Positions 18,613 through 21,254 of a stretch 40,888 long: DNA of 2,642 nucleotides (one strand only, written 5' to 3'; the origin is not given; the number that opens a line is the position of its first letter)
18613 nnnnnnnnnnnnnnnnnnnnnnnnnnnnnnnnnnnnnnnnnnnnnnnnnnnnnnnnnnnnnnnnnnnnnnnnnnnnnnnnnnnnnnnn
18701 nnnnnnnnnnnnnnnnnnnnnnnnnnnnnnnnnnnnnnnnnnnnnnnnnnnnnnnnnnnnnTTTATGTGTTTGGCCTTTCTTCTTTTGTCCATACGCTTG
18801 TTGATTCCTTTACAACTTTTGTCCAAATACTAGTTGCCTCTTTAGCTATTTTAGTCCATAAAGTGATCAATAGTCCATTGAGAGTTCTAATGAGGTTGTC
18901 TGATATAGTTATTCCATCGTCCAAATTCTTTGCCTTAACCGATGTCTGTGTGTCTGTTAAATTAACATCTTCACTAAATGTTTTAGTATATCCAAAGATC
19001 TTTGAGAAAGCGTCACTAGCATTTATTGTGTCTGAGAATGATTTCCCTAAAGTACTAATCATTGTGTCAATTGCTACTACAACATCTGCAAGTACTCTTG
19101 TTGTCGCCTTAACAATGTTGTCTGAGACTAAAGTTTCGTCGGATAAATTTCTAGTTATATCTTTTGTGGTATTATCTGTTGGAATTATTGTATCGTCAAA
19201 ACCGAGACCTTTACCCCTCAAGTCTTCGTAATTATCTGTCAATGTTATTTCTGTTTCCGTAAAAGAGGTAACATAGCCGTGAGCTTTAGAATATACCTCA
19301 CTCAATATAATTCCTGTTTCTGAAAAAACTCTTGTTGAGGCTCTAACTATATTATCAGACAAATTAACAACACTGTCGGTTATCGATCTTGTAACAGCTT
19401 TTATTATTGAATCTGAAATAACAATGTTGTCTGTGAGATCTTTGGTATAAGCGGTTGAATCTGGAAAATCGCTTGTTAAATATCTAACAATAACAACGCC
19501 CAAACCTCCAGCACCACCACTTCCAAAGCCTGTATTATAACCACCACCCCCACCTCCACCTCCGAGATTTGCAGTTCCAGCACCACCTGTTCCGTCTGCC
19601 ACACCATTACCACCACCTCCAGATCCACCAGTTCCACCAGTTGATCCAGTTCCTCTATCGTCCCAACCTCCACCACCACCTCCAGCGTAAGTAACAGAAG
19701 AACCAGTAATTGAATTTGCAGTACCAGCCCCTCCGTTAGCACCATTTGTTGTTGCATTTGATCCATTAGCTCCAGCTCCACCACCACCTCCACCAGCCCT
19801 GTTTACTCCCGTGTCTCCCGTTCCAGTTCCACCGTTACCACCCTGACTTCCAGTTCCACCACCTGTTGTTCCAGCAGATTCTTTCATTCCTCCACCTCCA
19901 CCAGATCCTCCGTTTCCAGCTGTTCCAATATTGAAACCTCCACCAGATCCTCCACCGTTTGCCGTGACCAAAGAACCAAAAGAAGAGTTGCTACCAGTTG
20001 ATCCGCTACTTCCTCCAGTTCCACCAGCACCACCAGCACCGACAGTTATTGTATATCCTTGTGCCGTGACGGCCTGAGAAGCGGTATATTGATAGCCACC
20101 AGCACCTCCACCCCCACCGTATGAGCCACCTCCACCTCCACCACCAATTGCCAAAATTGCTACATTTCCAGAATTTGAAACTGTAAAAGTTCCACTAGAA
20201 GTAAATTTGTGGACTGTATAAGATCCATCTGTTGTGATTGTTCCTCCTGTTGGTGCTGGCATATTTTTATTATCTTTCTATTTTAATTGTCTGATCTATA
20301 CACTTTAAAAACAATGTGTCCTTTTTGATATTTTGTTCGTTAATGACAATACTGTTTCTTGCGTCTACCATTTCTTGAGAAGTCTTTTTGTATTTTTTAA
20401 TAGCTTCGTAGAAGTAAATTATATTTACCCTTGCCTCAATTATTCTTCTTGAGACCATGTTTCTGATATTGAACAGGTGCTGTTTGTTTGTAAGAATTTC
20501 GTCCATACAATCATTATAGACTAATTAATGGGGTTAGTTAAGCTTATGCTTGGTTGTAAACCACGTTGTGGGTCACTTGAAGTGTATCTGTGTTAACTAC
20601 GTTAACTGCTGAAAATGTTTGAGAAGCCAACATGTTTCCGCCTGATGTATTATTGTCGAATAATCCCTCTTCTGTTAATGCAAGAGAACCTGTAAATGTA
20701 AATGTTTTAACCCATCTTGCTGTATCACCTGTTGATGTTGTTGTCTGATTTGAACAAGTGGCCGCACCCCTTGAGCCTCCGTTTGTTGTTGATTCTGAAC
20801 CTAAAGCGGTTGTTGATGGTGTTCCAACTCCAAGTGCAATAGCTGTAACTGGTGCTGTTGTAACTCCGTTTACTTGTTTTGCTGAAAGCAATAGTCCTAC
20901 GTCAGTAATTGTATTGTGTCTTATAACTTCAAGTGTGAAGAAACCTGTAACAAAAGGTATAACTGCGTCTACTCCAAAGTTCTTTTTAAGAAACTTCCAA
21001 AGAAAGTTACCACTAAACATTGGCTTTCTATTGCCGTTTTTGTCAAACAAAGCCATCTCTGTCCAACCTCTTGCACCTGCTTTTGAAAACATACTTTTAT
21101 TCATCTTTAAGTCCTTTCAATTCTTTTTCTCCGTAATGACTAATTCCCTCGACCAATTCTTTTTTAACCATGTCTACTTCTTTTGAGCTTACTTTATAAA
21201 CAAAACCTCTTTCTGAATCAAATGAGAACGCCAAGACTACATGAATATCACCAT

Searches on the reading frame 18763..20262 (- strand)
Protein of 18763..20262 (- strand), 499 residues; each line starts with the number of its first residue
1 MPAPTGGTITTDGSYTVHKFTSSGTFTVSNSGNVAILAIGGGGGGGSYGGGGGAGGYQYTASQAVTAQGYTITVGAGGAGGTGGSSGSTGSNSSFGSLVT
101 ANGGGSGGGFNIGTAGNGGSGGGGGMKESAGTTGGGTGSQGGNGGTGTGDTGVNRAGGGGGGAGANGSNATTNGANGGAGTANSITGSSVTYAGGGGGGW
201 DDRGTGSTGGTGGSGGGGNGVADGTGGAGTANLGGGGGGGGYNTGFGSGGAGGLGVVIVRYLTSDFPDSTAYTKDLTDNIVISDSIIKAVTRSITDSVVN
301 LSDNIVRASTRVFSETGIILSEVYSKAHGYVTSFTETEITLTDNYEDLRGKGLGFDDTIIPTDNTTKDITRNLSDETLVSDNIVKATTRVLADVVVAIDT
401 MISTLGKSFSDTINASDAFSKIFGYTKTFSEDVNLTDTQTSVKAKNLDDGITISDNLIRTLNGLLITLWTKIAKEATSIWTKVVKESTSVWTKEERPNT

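Call 41: search_protein_families(library=phrogs, proteins=[window:18763-20262:-], max_evalue=0.001)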
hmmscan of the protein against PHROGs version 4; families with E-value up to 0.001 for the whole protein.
window:18763-20262:- (499 aa): 3 families
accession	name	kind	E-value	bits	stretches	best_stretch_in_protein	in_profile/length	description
phrog_2295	-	unknown function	6.3e-49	168.4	1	5-276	566-862/1183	-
phrog_863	-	tail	1.7e-06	28.3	1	16-180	399-597/690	tail fiber assembly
phrog_12240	-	unknown function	0.00014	22.5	1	271-466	3-175/387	-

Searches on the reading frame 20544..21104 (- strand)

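Call 41: search_protein_families(library=phrogs, proteins=[window:20544-21104:-], max_evalue=0.001)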
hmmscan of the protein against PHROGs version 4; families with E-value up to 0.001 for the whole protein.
window:20544-21104:- (186 aa): 1 family
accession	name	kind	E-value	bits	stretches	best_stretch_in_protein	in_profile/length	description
phrog_5417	-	unknown function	9.3e-10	39.5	1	62-181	31-154/156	-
